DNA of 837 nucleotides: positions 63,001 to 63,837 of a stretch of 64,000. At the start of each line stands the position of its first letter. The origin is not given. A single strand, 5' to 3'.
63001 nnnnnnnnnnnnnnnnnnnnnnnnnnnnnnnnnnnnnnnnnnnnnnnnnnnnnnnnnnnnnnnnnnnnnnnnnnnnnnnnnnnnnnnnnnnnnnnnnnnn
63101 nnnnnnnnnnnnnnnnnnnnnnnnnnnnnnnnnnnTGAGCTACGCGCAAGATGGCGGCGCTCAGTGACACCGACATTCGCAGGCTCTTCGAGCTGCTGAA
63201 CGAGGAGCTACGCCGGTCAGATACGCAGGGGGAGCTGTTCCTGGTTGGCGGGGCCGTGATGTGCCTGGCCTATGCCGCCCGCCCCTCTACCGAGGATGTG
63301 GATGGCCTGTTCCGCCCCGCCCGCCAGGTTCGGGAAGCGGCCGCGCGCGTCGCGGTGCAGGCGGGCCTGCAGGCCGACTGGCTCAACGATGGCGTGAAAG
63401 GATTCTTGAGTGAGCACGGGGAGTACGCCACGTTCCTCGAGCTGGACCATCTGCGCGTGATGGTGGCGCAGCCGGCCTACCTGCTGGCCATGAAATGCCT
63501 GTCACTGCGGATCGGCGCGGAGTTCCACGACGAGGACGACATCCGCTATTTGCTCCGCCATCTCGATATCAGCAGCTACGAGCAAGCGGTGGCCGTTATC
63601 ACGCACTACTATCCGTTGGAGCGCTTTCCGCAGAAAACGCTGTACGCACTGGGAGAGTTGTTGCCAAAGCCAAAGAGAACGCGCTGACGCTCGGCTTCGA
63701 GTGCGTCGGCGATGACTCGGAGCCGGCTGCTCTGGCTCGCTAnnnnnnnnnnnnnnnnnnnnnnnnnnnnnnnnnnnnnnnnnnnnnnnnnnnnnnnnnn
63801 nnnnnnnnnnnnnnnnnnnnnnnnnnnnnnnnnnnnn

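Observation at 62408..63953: RHH + minimal nucleotidyltransferase two-gene module bracketed by ~50-bp direct repeats inside response-regulator debris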

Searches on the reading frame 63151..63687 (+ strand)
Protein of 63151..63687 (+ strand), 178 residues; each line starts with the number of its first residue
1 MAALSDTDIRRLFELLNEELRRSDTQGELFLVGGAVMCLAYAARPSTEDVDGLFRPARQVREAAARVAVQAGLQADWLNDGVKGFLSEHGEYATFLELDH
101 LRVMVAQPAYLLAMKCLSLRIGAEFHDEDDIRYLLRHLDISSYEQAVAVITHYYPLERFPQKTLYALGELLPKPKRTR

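Call 6: search_protein_families(library=pfam, proteins=[window:63151-63684:+], max_evalue=1)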
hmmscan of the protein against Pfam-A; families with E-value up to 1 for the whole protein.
window:63151-63684:+ (178 aa): 1 family
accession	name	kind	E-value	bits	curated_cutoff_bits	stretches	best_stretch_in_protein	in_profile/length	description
PF19502.5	DUF6036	-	0.00087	19.6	23.6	1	10-70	4-62/164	Nucleotidyltransferase of unknown function (DUF6036)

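Call 7: find_encoding_contigs(protein=window:63151-63687:+, flank=10000, max_places=10)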
Protein window:63151-63687:+ (178 aa): no gene with exactly this product is on record in the collection.

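Call 12: search_protein_families(library=ncbifam, proteins=[window:63151-63684:+], max_evalue=1)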
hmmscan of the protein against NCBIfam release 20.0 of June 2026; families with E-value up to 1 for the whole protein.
window:63151-63684:+ (178 aa): 0 families

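Call 13: search_protein_families(library=padloc, proteins=[window:63151-63684:+], max_evalue=1)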
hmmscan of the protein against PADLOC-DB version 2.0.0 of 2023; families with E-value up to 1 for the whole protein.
window:63151-63684:+ (178 aa): 1 family
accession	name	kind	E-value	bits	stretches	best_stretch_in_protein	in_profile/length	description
PDLC02306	AbiEii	-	0.01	13.5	1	26-54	38-64/280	AbiEii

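Call 15: find_homologous_proteins(query=window:63151-63684:+)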
Query window:63151-63684:+ (178 aa): 7698 proteins with E <= 0.001 among 8000 candidates; the best 120 are listed.
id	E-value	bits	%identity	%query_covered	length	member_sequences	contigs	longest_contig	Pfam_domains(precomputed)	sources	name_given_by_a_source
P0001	4.0e-112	390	100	100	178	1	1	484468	-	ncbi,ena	-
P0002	1.5e-108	378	97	100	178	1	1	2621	-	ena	-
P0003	2.1e-107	374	97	100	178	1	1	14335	-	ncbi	-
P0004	1.6e-105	368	96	100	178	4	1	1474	-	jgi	jgi:hypothetical protein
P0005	1.2e-101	356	92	99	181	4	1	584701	-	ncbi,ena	-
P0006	6.2e-100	350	91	98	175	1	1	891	-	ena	-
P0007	4.4e-98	344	91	97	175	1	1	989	-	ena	-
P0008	1.7e-97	342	88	99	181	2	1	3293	-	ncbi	-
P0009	3.4e-97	341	88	100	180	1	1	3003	-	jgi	-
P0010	1.4e-95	336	87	97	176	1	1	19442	-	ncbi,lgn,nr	ncbi:MAG TPA: hypothetical protein VLC47_02730 [Burkholderiales bacterium]|nr:hypothetical protein [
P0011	2.2e-95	335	87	97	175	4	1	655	-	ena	-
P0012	2.5e-95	335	88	100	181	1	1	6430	-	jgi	jgi:hypothetical protein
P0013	2.7e-95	335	88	97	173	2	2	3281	-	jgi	jgi:hypothetical protein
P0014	2.9e-95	335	88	97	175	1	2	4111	-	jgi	jgi:hypothetical protein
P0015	3.3e-95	335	88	97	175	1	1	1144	-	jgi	jgi:hypothetical protein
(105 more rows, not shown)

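Call 16: find_encoding_contigs(protein=P0001, flank=10000, max_places=6)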
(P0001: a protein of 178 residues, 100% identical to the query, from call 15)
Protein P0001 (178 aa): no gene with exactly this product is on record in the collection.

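Call 17: find_encoding_contigs(protein=P0005, flank=10000, max_places=6)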
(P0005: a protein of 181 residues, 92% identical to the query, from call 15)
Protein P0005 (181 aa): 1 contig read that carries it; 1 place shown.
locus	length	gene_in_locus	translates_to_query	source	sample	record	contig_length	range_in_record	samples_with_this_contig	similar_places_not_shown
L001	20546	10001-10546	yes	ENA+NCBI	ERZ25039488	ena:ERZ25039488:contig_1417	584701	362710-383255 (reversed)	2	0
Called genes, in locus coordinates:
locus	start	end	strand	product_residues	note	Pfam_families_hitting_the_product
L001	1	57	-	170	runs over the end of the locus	PF12228:DUF3604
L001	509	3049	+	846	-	PF00884:Sulfatase, PF16347:SGSH_C (weak)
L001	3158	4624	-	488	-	PF04966:OprB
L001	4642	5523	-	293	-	-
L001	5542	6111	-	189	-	PF00271:Helicase_C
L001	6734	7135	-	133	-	PF00176:SNF2-rel_dom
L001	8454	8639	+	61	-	-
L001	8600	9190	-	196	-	PF01909:NTP_transf_2, PF18765:Polbeta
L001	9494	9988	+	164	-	PF21983:NikA-like, PF08681:TacA1 (weak)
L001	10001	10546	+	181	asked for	-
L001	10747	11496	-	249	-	-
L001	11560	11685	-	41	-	-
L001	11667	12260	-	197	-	-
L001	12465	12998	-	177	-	PF06742:DUF1214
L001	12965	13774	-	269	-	PF06863:DUF1254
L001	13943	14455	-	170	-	PF06742:DUF1214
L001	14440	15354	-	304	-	PF06863:DUF1254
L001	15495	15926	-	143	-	-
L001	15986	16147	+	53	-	-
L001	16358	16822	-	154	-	-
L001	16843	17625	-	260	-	PF09865:DUF2092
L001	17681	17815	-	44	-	-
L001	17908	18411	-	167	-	-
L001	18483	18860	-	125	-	PF00072:Response_reg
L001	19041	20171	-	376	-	PF02518:HATPase_c, PF00072:Response_reg, PF08281:Sigma70_r4_2 (faint), PF00196:GerE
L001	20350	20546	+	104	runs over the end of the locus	-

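Call 20: find_encoding_contigs(protein=P0003, flank=10000, max_places=6)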
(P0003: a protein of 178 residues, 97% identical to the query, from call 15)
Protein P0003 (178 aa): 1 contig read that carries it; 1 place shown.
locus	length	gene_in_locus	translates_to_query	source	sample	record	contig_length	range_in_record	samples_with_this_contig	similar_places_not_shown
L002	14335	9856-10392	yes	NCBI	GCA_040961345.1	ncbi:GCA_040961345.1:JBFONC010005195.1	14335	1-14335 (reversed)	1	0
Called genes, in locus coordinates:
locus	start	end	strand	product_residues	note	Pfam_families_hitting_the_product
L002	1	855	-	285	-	?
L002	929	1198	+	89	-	-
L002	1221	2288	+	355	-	-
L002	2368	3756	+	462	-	PF10009:DUF2252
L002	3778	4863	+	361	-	PF00497:SBP_bac_3, PF10613:Lig_chan-Glu_bd, PF00060:Lig_chan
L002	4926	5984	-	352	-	-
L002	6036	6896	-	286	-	-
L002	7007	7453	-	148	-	PF20125:DUF6515 (faint)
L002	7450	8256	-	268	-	PF09865:DUF2092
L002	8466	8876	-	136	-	-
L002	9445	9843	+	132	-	-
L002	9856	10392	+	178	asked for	-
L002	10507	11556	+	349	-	PF08240:ADH_N, PF16912:Glu_dehyd_C, PF00107:ADH_zinc_N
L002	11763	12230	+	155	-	-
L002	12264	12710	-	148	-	-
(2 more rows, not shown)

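Call 21: find_encoding_contigs(protein=P0002, flank=10000, max_places=6)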
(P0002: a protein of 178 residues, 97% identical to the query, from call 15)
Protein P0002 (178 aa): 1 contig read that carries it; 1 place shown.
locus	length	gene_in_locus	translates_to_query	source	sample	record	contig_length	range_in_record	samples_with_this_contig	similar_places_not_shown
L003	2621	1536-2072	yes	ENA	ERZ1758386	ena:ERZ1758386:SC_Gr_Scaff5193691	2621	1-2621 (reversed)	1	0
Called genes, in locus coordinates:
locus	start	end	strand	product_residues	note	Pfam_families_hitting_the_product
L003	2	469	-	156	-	?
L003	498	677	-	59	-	-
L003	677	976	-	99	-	-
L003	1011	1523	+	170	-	PF21983:NikA-like, PF08681:TacA1 (weak)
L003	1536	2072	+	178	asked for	-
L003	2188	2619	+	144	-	?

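Call 24: find_related_loci(query=window:63151-63684:+, collection=genome_contigs, flank=10000)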
Query window:63151-63684:+ (178 aa) in genome_contigs; peptide patterns used: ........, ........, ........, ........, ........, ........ (x = any residue, [..] = any of these).
294 stretches matched a pattern; 166 encode a relative of the query (tblastn E <= 1e-3); the best 80 are kept; 80 distinct loci.
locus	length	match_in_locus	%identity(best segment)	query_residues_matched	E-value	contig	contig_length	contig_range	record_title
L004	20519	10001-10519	90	1-173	5e-102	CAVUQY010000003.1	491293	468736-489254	MAG: uncultured beta proteobacterium isolate MFD09730.bin.2.24 genome assembly, contig: contig_21092, whole genome shotg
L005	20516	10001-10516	88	1-172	5e-101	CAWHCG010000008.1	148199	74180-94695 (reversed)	MAG: uncultured beta proteobacterium isolate MFD00962.bin.2.12 genome assembly, contig: contig_121605, whole genome shot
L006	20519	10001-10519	87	1-173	2e-99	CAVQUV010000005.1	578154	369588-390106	MAG: uncultured beta proteobacterium isolate MFD10007.bin.1.21 genome assembly, contig: contig_19032, whole genome shotg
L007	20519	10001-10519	86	1-173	9e-99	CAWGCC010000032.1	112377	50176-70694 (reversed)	MAG: uncultured beta proteobacterium isolate MFD06229.bin.3.483 genome assembly, contig: contig_39070, whole genome shot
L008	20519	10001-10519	87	1-173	2e-98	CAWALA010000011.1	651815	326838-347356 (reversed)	MAG: uncultured beta proteobacterium isolate MFD02242.bin.2.37 genome assembly, contig: contig_4397, whole genome shotgu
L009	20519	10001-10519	85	1-173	8e-98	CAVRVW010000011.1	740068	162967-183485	MAG: uncultured Acidobacteriota bacterium isolate MFD02242.bin.2.43 genome assembly, contig: contig_896, whole genome sh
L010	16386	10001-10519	86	1-173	3e-97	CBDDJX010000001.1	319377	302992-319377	MAG: Vicinamibacterales bacterium isolate a7a56a52-51ac-437a-86f2-86c2a83f30aa genome assembly, contig: contig_1, whole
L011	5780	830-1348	82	1-173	4e-95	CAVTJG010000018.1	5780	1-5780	MAG: uncultured beta proteobacterium isolate MFD05684.bin.1.75 genome assembly, contig: contig_61197, whole genome shotg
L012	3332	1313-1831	81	1-173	3e-96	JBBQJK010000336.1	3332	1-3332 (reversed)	MAG: Gammaproteobacteria bacterium isolate Co_metawrap_727 Cmw_727_k141_18062127_length_3332_cov_7.0000, whole genome sh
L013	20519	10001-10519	80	1-173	2e-94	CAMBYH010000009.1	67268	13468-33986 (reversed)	MAG: Rheinheimera tuosuensis isolate LH-02apr19-57 genome assembly, contig: LH-02apr19-C553, whole genome shotgun sequen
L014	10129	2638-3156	82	1-173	7e-94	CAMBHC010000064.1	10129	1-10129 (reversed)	MAG: Candidatus Sulfopaludibacter sp. SbA3 isolate MoH-02may19-226 genome assembly, contig: MoH-02may19-C13531, whole ge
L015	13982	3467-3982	83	1-173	1e-93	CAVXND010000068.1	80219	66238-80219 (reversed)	MAG: uncultured beta proteobacterium isolate MFD02809.bin.2.319 genome assembly, contig: contig_39268, whole genome shot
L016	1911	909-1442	79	1-178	5e-98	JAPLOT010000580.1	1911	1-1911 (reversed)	MAG: Alphaproteobacteria bacterium isolate LacPavin_0920_SED3_MAG_64_11 LacPavin_0920_SED3_scaffold_96940, whole genome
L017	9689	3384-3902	80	1-173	2e-91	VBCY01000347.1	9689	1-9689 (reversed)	MAG: Betaproteobacteria bacterium isolate BP_29 14_0903_13_30cm_scaffold_4416982, whole genome shotgun sequence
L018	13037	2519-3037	77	4-176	4e-91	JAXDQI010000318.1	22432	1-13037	MAG: Gammaproteobacteria bacterium isolate BP_731 scaffold_5398068, whole genome shotgun sequence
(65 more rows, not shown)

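Call 45: search_solved_structures(query=A3, max_evalue=10, show_alignments=3)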
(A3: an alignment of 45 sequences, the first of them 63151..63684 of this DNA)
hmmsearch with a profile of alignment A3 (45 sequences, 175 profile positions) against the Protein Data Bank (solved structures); distinct sequences matched with E-value up to 10: 0.

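Call 46: search_protein_families(library=pfam, proteins=[L001:8600-9187:-, L001:10747-11493:-], max_evalue=1)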
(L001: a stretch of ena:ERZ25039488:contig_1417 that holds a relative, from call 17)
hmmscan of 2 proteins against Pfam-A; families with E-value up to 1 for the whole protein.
L001:8600-9187:- (195 aa): 6 families
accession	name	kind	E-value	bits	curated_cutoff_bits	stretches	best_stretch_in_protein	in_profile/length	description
PF01909.29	NTP_transf_2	-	6.5e-11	42.9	21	1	114-184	6-82/93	Nucleotidyltransferase domain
PF18765.7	Polbeta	-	3.2e-08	34.1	26.9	1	127-190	18-82/93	Polymerase beta, Nucleotidyltransferase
PF10620.15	MdcG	-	0.0016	18.8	26.5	1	108-174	15-85/121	Phosphoribosyl-dephospho-CoA transferase MdcG C-terminal domain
PF12802.13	MarR_2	-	0.0037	17.8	27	1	11-68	3-60/61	MarR family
PF07848.18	PaaX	-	0.018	15.7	24.8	1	31-66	26-61/70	PaaX-like protein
PF22600.2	MTPAP-like_central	-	0.066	13.7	27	1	126-166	43-82/139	Poly(A) RNA polymerase, mitochondrial-like, central palm domain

L001:10747-11493:- (248 aa): 2 families
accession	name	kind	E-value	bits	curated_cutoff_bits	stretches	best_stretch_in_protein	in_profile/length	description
PF20101.4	DUF6491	-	0.067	13.7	27.5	1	17-49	5-40/138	Family of unknown function (DUF6491)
PF04107.18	GCS2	-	0.19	11.5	21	1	9-72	64-126/291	Glutamate-cysteine ligase family 2(GCS2)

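Call 49: predict_structure(alignment_id=A3)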
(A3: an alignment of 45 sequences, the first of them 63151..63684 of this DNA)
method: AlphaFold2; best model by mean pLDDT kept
length: 178 residues; sequences in the alignment: 45
mean_pLDDT: 60.7   pTM: 0.45
mean pLDDT of the five models: 60.7, 56.2, 55.2, 55.1, 54.7
residues with pLDDT >= 90: 14; 70-90: 41; 50-70: 67; < 50: 56
segments of 3 or more residues with pLDDT < 50: 25-56, 91-106, 121-123
pLDDT, mean of each block of 10 residues (from residue 1): 53 61 48 44 42 45 60 54 55 38 48 72 59 84 94 84 88 66
secondary structure, 60 per line:
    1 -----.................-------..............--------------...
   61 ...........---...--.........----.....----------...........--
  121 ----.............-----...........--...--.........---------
elements in order: H6-22 H30-43 H58-71 H80-88 H93-97 H108-118 H125-137 H143-153 H161-169

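Call 63: search_protein_families(library=pfam, alignment_id=A4, max_evalue=0.1)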
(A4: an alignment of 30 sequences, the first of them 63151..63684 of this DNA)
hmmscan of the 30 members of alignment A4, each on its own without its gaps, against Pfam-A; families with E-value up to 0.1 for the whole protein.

A. member 1, window:63151-63684:+ (178 aa): 1 family
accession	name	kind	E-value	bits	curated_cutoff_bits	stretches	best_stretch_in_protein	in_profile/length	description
PF19502.5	DUF6036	-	0.00087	19.6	23.6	1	10-70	4-62/164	Nucleotidyltransferase of unknown function (DUF6036)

B. families by the number of members that match (of 30 scanned): 4 families
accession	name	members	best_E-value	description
PF19502.5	DUF6036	29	1.1e-05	Nucleotidyltransferase of unknown function (DUF6036)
PF09970.15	DUF2204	8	0.0012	Nucleotidyl transferase of unknown function (DUF2204)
PF08843.17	AbiEii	2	0.00061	Nucleotidyl transferase AbiEii toxin, Type IV TA system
PF14689.11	SPOB_a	1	0.092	Sensor_kinase_SpoOB-type, alpha-helical domain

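Call 64: search_solved_structures(query=A4, max_evalue=10, show_alignments=3)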
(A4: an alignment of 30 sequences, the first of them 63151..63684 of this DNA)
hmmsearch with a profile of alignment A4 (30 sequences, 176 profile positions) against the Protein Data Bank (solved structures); distinct sequences matched with E-value up to 10: 0.

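Call 70: search_protein_families(library=padloc, alignment_id=A4, max_evalue=0.1)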
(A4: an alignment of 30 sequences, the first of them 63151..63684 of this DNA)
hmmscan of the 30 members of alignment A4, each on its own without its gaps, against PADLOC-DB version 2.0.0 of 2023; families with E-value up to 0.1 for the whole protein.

A. member 1, window:63151-63684:+ (178 aa): 1 family
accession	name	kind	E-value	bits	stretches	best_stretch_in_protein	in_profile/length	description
PDLC02306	AbiEii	-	0.01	13.5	1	26-54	38-64/280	AbiEii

B. families by the number of members that match (of 30 scanned): 1 family
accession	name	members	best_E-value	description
PDLC02306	AbiEii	27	0.0056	AbiEii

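Call 77: search_dna_similar(query=window:63151-63684:+, collection=plasmids, mode=protein, max_evalue=0.001, max_rows=15)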
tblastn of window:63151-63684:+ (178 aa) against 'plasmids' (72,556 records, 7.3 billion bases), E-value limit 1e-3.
Records with a match: 32; places in all: 34; records where one place covers at least 80% of the query: 13.
Best place of each record, by identity: <60% 32.
By first word of the organism name: Mycobacterium 20; Rhodococcus 5; Mycolicibacterium 3; Tessaracoccus 1; Clavibacter 1; Brevibacillus 1; Curtobacterium 1.
By predicted mobility (MOB-suite, as given by PLSDB): mobilizable 19; non-mobilizable 13.
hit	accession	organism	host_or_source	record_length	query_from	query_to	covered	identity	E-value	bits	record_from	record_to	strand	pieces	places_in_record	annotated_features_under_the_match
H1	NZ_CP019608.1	Tessaracoccus flavescens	mono isolate,marine sediment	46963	26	166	79%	41.5%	2e-12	71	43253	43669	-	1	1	DUF6036 family nucleotidyltransferase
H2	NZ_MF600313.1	Mycolicibacterium sp. CBMA 213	Soil,soil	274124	29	165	77%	41.0%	1e-10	66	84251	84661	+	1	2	DUF6036 family nucleotidyltransferase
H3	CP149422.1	Clavibacter michiganensis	Triticum aestivum,Pure ...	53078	25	165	79%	39.3%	8e-12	69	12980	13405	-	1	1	hypothetical protein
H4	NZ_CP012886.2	Mycobacterium intracellulare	sputum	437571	25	171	83%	36.9%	1e-13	75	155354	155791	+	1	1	DUF6036 family nucleotidyltransferase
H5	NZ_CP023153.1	Mycobacterium intracellulare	Homo sapiens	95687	27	171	81%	34.0%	5e-16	82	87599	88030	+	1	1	DUF6036 family nucleotidyltransferase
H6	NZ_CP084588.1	Mycobacterium intracellulare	water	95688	27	171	81%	34.0%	5e-16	82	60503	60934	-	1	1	DUF6036 family nucleotidyltransferase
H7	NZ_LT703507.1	Mycobacterium intracellulare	natural / free-living,environmental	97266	27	171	81%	34.0%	5e-16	82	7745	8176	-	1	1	DUF6036 family nucleotidyltransferase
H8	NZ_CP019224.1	Mycobacterium intracellulare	Homo sapiens,human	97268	27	171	81%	34.0%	5e-16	82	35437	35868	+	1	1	DUF6036 family nucleotidyltransferase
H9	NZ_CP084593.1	Mycobacterium intracellulare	water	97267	27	171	81%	34.0%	5e-16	82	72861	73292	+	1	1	DUF6036 family nucleotidyltransferase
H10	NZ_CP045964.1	Mycobacterium intracellulare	Homo sapiens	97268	27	171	81%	34.0%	5e-16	82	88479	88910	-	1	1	DUF6036 family nucleotidyltransferase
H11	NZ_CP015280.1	Mycobacterium intracellulare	bronchial lavage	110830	27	171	81%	34.0%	5e-16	82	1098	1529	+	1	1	DUF6036 family nucleotidyltransferase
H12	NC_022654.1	Mycobacterium kansasii ATCC 12478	-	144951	27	171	81%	34.0%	5e-16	82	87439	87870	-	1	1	DUF6036 family nucleotidyltransferase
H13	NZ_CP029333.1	Mycobacterium avium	Homo sapiens,blood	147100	27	171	81%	34.0%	5e-16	82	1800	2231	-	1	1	DUF6036 family nucleotidyltransferase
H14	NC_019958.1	Mycobacterium sp. JS623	-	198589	23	171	84%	32.5%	1e-12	72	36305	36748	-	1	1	hypothetical protein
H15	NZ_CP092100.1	Rhodococcus qingshengii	soil,petroleum-contaminated soil, ...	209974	26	154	72%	37.0%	2e-9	63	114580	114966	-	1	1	DUF6036 family nucleotidyltransferase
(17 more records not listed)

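Call 78: get_annotated_region(hit=H5, flank=2500)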
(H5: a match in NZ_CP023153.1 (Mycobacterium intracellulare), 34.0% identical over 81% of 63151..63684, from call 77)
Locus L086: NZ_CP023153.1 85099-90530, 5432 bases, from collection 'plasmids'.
description: Mycobacterium intracellulare subsp. chimaera strain FLAC0070 plasmid pFLAC0070_2, complete sequence
organism: Mycobacterium intracellulare (NCBI taxid 222805)
taxonomy: Bacteria; Actinomycetota; Actinomycetes; Mycobacteriales; Mycobacteriaceae; Mycobacterium; Mycobacterium intracellulare
host: -; source: Homo sapiens; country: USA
typing (MOB-suite, as given by PLSDB): mobilizable; replicon rep_cluster_519; relaxase MOBF
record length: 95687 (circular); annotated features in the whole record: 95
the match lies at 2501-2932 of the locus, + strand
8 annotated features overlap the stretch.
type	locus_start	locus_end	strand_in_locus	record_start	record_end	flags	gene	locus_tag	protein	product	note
CDS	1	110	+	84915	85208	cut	-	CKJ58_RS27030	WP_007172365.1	type II toxin-antitoxin system RelE/ParE family toxin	GO:0030541 - plasmid partitioning [Evidence IEA]; GO:0051290 - protein heterotetramerization [Evidence IEA]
CDS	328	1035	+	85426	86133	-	-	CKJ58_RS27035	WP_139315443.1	hypothetical protein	-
CDS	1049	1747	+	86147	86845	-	-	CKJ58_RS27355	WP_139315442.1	hypothetical protein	-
CDS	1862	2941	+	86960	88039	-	-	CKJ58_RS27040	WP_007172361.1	DUF6036 family nucleotidyltransferase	-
CDS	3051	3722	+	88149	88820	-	-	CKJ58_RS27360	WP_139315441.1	hypothetical protein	-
CDS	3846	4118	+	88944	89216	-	-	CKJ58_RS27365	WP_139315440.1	hypothetical protein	-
CDS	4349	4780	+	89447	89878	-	-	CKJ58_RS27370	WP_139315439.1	hypothetical protein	-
CDS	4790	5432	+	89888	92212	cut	-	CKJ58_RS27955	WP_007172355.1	hypothetical protein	-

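Call 79: get_annotated_region(hit=H1, flank=2500)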
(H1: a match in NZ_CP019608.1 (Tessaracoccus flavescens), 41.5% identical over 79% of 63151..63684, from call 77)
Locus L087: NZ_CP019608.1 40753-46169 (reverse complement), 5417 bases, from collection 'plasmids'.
description: Tessaracoccus flavescens strain SST-39T plasmid unnamed, complete sequence
organism: Tessaracoccus flavescens (NCBI taxid 399497)
taxonomy: Bacteria; Actinomycetota; Actinomycetes; Propionibacteriales; Propionibacteriaceae; Tessaracoccus; Tessaracoccus flavescens
host: -; source: mono isolate,marine sediment; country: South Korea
typing (MOB-suite, as given by PLSDB): mobilizable; relaxase MOBF
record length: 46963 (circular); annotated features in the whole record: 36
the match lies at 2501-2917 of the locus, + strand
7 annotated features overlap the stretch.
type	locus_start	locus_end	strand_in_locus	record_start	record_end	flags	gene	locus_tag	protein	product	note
CDS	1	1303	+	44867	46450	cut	-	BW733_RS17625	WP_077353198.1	hypothetical protein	-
CDS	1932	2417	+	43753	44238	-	-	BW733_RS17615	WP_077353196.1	hypothetical protein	-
CDS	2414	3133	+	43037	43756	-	-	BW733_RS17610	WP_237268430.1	DUF6036 family nucleotidyltransferase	-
CDS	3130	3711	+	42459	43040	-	-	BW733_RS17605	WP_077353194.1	recombinase family protein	GO:0006310 - DNA recombination [Evidence IEA]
CDS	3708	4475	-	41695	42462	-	-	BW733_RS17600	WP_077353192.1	hypothetical protein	-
CDS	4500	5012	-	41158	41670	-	-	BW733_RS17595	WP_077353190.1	hypothetical protein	-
CDS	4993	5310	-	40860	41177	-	-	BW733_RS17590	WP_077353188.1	hypothetical protein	-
